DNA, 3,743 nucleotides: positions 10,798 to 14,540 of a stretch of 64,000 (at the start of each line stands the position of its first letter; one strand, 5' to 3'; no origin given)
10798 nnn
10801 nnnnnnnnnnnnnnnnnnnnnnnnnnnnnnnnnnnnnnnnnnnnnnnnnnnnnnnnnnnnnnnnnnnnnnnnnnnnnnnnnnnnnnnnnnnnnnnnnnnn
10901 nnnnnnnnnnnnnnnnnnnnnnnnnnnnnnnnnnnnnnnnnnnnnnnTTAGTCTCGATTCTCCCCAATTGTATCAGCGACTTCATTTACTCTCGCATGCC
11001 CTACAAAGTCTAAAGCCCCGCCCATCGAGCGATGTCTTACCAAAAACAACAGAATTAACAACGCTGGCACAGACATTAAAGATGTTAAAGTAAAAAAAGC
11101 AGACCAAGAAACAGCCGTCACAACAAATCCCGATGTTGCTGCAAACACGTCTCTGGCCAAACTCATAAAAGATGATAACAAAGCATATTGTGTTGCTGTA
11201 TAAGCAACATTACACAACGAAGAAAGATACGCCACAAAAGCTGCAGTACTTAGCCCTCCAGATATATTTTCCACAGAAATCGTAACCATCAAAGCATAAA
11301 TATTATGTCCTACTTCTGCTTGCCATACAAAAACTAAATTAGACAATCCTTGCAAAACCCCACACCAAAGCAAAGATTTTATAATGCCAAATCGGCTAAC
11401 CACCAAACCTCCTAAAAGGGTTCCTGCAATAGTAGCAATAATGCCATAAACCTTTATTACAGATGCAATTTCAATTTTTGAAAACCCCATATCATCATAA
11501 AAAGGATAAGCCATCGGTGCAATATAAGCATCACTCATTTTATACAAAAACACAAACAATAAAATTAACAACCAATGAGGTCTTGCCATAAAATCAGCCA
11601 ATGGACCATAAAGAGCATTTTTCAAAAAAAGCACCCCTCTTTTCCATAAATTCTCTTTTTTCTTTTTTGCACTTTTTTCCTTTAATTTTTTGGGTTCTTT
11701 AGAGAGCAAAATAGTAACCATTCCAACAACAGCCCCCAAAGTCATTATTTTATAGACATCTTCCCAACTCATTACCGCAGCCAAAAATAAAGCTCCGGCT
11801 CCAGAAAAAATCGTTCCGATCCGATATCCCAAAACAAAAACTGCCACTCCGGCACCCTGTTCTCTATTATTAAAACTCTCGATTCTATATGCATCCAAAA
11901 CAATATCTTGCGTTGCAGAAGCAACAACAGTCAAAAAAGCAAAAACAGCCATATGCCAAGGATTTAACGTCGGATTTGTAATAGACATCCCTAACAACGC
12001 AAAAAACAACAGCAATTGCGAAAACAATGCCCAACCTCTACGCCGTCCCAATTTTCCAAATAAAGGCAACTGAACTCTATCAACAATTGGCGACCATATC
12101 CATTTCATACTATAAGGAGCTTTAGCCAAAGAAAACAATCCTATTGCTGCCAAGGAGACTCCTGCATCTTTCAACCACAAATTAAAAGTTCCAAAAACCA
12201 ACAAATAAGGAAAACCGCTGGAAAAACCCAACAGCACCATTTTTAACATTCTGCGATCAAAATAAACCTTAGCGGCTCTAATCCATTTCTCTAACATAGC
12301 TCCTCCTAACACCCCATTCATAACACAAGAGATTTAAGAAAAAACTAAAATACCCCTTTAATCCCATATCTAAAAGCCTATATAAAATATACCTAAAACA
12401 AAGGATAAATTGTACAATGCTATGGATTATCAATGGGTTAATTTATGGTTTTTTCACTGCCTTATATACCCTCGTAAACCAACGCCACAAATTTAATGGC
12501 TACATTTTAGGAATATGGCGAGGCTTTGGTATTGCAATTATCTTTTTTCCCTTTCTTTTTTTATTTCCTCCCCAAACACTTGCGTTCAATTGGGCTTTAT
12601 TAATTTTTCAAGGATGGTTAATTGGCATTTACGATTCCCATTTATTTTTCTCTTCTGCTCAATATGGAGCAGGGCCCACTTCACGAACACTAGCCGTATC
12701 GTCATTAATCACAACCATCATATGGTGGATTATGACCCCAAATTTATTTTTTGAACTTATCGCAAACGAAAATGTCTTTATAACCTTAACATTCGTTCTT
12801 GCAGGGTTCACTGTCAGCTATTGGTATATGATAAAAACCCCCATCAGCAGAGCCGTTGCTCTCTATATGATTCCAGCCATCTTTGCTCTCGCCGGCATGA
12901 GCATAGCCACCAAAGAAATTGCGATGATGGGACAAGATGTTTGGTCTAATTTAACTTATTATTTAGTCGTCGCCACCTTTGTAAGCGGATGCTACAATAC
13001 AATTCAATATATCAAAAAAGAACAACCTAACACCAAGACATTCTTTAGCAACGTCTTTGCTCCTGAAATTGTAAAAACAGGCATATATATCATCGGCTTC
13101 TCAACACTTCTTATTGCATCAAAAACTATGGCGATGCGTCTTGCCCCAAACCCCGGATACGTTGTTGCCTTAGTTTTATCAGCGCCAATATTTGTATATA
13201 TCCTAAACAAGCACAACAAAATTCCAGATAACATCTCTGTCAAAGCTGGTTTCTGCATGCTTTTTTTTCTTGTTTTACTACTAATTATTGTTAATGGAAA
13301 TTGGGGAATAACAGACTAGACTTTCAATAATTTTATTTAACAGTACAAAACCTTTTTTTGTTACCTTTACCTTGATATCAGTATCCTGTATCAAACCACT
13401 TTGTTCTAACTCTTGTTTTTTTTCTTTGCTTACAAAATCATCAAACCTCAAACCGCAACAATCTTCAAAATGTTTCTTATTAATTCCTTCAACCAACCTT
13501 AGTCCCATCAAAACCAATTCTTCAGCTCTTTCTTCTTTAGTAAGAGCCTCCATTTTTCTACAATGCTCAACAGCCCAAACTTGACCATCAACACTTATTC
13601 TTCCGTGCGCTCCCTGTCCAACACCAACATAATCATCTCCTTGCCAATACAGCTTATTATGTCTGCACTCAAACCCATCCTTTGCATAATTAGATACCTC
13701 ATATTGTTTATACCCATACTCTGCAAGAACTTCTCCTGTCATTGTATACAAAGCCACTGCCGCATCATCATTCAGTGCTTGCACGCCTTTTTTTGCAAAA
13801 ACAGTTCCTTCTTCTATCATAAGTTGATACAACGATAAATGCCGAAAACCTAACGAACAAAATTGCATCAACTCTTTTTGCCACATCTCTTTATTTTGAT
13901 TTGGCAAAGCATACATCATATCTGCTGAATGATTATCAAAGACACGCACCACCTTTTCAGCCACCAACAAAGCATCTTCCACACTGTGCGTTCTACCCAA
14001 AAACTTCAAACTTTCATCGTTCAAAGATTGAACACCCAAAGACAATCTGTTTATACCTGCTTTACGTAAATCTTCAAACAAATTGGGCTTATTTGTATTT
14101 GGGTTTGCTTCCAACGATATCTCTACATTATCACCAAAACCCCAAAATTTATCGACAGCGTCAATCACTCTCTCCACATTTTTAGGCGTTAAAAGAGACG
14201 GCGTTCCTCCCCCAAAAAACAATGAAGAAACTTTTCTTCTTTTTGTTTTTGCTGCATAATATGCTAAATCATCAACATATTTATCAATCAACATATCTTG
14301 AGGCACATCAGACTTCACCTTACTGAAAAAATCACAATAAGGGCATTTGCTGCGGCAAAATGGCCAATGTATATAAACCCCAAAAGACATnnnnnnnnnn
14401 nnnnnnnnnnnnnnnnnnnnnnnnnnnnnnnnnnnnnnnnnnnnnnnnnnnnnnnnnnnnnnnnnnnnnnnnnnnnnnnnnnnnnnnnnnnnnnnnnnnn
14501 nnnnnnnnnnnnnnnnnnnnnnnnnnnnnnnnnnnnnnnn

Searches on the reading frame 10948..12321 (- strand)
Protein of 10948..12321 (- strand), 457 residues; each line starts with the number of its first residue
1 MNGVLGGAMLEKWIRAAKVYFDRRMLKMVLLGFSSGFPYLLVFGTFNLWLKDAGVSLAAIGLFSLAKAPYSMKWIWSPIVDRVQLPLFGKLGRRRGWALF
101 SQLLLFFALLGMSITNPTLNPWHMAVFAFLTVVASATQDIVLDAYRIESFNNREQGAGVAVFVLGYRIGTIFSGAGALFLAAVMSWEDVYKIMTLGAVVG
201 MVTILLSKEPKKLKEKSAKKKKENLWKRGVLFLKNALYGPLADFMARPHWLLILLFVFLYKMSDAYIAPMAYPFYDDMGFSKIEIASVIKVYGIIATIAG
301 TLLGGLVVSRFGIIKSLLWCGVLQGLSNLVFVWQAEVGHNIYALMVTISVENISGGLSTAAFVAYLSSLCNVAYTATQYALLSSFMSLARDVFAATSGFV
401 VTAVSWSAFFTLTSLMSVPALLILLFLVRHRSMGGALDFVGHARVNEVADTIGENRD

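Call 35: search_protein_families(library=ncbifam, max_evalue=1e-15, proteins=[window:10948-12321:-])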
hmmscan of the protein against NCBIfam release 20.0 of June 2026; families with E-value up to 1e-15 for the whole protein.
window:10948-12321:- (457 aa): 4 families
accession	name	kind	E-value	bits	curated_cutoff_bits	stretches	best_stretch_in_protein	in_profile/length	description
TIGR00901.2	2A0125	subfamily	2.2e-149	497.6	350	1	20-426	1-416/417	AmpG family muropeptide MFS transporter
NF008867.0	PRK11902.1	equivalog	1.2e-93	314.4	656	1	17-429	7-404/419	muropeptide transporter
NF008238.0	PRK11010.1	equivalog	3.3e-88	296.7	756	1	17-426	6-401/492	muropeptide MFS transporter AmpG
TIGR02718.1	sider_RhtX_FptX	subfamily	1.6e-32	112.9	356.15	1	26-425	4-388/390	RhtX/FptX family siderophore transporter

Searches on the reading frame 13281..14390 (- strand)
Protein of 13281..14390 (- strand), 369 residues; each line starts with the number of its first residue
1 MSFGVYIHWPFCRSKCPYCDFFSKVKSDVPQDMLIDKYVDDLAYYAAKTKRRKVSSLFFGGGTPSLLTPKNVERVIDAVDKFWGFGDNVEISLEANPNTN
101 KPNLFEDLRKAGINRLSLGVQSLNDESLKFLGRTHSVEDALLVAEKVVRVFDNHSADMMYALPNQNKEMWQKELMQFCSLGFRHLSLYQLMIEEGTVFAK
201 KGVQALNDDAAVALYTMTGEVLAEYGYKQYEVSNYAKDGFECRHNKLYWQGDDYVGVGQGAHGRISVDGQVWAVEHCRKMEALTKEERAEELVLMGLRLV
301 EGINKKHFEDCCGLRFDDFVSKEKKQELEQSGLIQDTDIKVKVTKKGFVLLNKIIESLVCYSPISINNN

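Call 35: search_protein_families(library=ncbifam, max_evalue=1e-15, proteins=[window:13281-14390:-])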
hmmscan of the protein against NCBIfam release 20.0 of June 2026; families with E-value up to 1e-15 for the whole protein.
window:13281-14390:- (369 aa): 16 families
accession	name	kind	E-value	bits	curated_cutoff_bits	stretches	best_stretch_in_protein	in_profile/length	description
NF005133.0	PRK06582.1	equivalog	2.4e-91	306.6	597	1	3-359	12-389/390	coproporphyrinogen III oxidase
TIGR00539.1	hemN_rel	equivalog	4.2e-90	302.5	205.4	1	5-347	3-358/361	radical SAM family heme chaperone HemW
NF006067.1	PRK08208.1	equivalog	4.5e-49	167.6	380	1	4-262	37-298/427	STM4012 family radical SAM protein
NF004567.0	PRK05904.1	equivalog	1.8e-48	165.6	355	1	5-305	9-310/353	coproporphyrinogen III oxidase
TIGR04107.1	rSAM_HutW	equivalog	4.8e-45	154.1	400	1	5-294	42-336/419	heme anaerobic degradation radical SAM methyltransferase ChuW/HutW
TIGR00538.1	hemN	equivalog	5.4e-36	124.4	324.95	1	4-189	51-239/454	oxygen-independent coproporphyrinogen III oxidase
TIGR03994.1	rSAM_HemZ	equivalog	2.4e-33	115.9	321.4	1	3-230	85-318/401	coproporphyrinogen dehydrogenase HemZ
NF006385.0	PRK08629.1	equivalog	1.1e-30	106.8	355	1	5-263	55-307/439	coproporphyrinogen III oxidase family protein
NF006064.0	PRK08207.2-2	equivalog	8.6e-25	87.6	504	1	3-231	145-379/465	coproporphyrinogen III oxidase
NF006060.0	PRK08207.1-3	equivalog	2.6e-22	79.2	653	1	3-224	150-383/477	coproporphyrinogen III oxidase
TIGR04419.1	no_iron_rSAM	equivalog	5.4e-21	75.5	300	1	33-261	21-253/378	HemN-related non-iron pseudo-SAM protein PsgB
NF006061.0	PRK08207.1-4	equivalog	4.9e-20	71.8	702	1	4-190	175-368/501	coproporphyrinogen III oxidase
NF006065.0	PRK08207.2-4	equivalog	3.6e-19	69.1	922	1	4-232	170-410/484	coproporphyrinogen III oxidase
NF006066.0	PRK08207.2-5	equivalog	8.1e-19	67.6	1117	1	4-266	192-473/518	coproporphyrinogen III oxidase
NF006059.0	PRK08207.1-1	equivalog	2.5e-16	59.5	1012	1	4-179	173-355/496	coproporphyrinogen III oxidase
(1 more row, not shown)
